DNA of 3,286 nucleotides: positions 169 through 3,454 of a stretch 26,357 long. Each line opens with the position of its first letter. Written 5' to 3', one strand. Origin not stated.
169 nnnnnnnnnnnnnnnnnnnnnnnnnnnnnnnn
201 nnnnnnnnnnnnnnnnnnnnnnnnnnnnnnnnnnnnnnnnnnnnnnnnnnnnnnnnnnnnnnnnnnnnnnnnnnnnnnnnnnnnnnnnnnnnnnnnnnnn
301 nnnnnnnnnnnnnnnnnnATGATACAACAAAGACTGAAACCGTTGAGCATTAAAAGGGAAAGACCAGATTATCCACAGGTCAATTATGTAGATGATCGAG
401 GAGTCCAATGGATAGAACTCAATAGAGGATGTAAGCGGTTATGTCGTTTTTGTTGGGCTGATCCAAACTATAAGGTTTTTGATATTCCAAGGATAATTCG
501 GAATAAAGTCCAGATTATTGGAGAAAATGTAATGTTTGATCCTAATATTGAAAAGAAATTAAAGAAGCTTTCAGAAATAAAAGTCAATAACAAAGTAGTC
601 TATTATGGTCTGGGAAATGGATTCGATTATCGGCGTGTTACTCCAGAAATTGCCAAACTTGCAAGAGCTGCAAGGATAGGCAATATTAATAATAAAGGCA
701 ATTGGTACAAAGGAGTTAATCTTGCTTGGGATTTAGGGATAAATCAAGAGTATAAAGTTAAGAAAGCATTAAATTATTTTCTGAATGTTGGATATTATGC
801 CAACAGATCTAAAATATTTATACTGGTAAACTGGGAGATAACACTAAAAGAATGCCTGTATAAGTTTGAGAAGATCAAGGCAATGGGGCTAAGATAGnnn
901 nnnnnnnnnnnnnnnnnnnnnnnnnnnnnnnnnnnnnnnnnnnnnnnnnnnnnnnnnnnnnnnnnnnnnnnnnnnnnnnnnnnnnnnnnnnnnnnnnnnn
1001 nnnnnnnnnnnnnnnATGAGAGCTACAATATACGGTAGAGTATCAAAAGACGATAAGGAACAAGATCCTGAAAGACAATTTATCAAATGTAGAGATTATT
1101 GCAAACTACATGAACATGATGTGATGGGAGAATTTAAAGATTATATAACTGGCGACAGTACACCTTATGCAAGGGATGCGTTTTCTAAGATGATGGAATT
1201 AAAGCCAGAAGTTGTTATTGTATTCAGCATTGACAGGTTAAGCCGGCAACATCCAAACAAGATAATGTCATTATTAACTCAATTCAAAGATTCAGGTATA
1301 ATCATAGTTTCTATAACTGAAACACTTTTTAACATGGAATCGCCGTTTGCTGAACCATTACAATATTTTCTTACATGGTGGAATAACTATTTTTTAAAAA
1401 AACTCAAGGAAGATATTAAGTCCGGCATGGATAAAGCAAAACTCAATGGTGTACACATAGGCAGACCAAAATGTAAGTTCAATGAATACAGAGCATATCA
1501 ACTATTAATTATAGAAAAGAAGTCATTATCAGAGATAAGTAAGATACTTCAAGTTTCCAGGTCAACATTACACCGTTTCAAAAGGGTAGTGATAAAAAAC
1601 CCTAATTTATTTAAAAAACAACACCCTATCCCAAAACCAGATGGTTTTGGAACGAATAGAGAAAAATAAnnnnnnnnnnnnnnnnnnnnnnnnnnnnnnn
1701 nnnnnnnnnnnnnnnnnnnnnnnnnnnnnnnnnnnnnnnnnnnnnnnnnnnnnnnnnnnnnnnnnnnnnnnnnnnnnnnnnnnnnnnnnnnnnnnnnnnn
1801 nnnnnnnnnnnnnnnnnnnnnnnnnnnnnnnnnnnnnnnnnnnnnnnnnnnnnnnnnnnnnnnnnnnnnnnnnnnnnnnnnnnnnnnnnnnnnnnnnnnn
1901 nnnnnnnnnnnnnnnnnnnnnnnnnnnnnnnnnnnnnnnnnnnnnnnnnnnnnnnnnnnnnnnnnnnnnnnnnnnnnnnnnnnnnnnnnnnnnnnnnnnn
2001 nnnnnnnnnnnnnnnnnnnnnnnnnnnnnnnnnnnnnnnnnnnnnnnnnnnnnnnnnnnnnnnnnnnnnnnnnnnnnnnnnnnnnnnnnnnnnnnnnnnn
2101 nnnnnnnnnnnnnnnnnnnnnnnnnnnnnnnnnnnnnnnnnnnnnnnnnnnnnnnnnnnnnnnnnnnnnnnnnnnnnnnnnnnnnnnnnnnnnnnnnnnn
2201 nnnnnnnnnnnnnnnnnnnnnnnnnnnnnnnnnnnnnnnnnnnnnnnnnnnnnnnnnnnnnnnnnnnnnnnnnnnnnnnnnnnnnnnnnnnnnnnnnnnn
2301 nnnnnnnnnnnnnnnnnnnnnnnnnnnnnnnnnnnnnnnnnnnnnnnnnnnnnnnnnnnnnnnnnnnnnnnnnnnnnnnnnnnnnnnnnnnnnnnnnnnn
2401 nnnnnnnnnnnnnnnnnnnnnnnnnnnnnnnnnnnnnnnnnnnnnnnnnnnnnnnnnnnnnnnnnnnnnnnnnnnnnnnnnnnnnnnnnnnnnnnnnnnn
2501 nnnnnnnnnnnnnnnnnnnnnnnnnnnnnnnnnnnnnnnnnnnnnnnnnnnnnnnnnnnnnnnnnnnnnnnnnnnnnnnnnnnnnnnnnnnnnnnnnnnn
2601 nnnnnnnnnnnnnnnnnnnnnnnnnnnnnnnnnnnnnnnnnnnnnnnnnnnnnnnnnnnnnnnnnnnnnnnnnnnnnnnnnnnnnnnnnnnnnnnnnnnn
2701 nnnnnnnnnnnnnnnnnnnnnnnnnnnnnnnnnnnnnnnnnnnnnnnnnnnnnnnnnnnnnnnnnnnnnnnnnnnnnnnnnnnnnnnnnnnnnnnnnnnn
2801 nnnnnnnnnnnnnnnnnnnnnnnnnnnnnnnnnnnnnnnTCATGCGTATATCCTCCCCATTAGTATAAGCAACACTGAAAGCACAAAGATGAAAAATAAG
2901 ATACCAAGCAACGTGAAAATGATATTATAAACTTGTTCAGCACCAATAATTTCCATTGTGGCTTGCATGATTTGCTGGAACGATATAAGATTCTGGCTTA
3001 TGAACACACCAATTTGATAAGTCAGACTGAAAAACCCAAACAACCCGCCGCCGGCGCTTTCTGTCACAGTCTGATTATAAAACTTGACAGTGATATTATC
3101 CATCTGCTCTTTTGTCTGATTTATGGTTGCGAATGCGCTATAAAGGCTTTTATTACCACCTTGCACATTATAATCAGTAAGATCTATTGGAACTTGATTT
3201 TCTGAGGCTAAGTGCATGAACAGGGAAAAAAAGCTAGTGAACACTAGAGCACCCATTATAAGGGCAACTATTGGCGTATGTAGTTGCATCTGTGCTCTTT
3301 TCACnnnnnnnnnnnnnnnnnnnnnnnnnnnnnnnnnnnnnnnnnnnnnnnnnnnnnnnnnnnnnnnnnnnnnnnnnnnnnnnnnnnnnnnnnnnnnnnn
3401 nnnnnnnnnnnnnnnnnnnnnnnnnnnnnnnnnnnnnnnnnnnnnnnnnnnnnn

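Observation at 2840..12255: Three putative virion proteins carry prepilin-type class III leaders: a virus possibly matured by the host prepilin peptidase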

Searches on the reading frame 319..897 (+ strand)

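Call 9: search_protein_families(library=pfam, proteins=[window:319-897:+], max_evalue=0.01)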
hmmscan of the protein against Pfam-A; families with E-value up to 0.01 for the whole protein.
window:319-897:+ (192 aa): 1 family
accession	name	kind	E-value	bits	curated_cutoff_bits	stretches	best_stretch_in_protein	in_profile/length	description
PF04055.27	Radical_SAM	-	0.004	17.8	29.5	1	33-118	2-73/166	Radical SAM superfamily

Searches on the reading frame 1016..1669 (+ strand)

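Call 9: search_protein_families(library=pfam, proteins=[window:1016-1669:+], max_evalue=0.01)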
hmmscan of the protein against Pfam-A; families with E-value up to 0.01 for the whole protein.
window:1016-1669:+ (217 aa): 2 families
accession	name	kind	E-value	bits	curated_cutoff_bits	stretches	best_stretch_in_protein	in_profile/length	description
PF00239.26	Resolvase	-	8.7e-20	71.7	23.3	1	4-146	2-144/145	Resolvase, N terminal domain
PF04708.17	Pox_F16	-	0.0015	18.5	30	1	21-98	19-95/215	Poxvirus F16 protein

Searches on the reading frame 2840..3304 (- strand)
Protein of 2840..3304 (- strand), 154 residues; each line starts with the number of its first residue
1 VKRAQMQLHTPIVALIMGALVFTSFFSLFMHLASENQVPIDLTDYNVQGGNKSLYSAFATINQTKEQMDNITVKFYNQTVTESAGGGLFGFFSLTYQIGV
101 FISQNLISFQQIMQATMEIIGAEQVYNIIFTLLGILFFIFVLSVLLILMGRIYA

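Call 5: search_protein_families(library=pfam, proteins=[window:2840-3304:-], max_evalue=0.1)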
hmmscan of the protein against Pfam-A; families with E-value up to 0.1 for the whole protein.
window:2840-3304:- (154 aa): 3 families
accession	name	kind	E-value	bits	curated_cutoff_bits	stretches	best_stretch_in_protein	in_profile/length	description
PF02487.23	CLN3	-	0.0034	17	31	1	80-149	267-334/395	CLN3 protein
PF12787.12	EcsC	-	0.0084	16.2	30.4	1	59-112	78-131/240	EcsC protein family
PF22990.1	ABHD16_N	-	0.05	14.1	27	1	68-152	20-92/125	Phosphatidylserine Lipase ABHD16 N-terminal domain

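Call 23: search_protein_families(library=pfam, proteins=[window:2840-3304:-], max_evalue=10)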
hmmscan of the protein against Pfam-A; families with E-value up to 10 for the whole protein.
window:2840-3304:- (154 aa): 3 families
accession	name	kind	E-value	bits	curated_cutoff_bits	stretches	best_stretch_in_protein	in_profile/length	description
PF02487.23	CLN3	-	0.0034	17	31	1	80-149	267-334/395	CLN3 protein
PF12787.12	EcsC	-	0.0084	16.2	30.4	1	59-112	78-131/240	EcsC protein family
PF22990.1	ABHD16_N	-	0.05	14.1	27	1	68-152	20-92/125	Phosphatidylserine Lipase ABHD16 N-terminal domain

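Call 24: search_protein_families(library=ncbifam, proteins=[window:2840-3304:-], max_evalue=10)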
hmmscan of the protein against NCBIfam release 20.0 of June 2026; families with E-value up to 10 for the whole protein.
window:2840-3304:- (154 aa): 2 families
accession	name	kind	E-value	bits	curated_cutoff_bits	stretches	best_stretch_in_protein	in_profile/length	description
NF033218.1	anchor_AmaP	equivalog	1.3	8.8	55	1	11-77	51-117/166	alkaline shock response membrane anchor protein AmaP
NF041581.1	SosA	equivalog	6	7.1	60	1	3-73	4-73/77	DNA damage-induced cell division inhibitor SosA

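Call 48: search_protein_families(library=phrogs, proteins=[window:2840-3304:-], max_evalue=0.01)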
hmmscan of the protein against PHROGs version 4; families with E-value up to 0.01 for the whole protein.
window:2840-3304:- (154 aa): 0 families

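Call 51: find_homologous_proteins(query=window:2840-3304:-, max_evalue=0.01)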
Query window:2840-3304:- (154 aa): 2 proteins with E <= 0.01 among 44 candidates.
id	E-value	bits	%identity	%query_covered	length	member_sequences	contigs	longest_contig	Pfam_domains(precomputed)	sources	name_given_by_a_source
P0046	2.8e-86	304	100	97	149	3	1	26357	-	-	-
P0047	3.4e-37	146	54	97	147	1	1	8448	-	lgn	-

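Call 55: find_encoding_contigs(protein=P0047, flank=10000, max_places=2)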
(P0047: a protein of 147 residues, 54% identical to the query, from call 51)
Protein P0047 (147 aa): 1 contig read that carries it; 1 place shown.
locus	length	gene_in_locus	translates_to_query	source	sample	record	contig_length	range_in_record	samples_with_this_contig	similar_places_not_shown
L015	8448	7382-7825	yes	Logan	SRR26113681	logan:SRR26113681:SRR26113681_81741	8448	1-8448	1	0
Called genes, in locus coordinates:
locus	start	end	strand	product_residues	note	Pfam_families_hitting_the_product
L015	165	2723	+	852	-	-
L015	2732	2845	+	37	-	-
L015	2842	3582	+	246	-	-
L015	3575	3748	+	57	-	-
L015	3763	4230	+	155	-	-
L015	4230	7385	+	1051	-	PF13385:Laminin_G_3 (weak)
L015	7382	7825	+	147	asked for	-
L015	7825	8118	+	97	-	-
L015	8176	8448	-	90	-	?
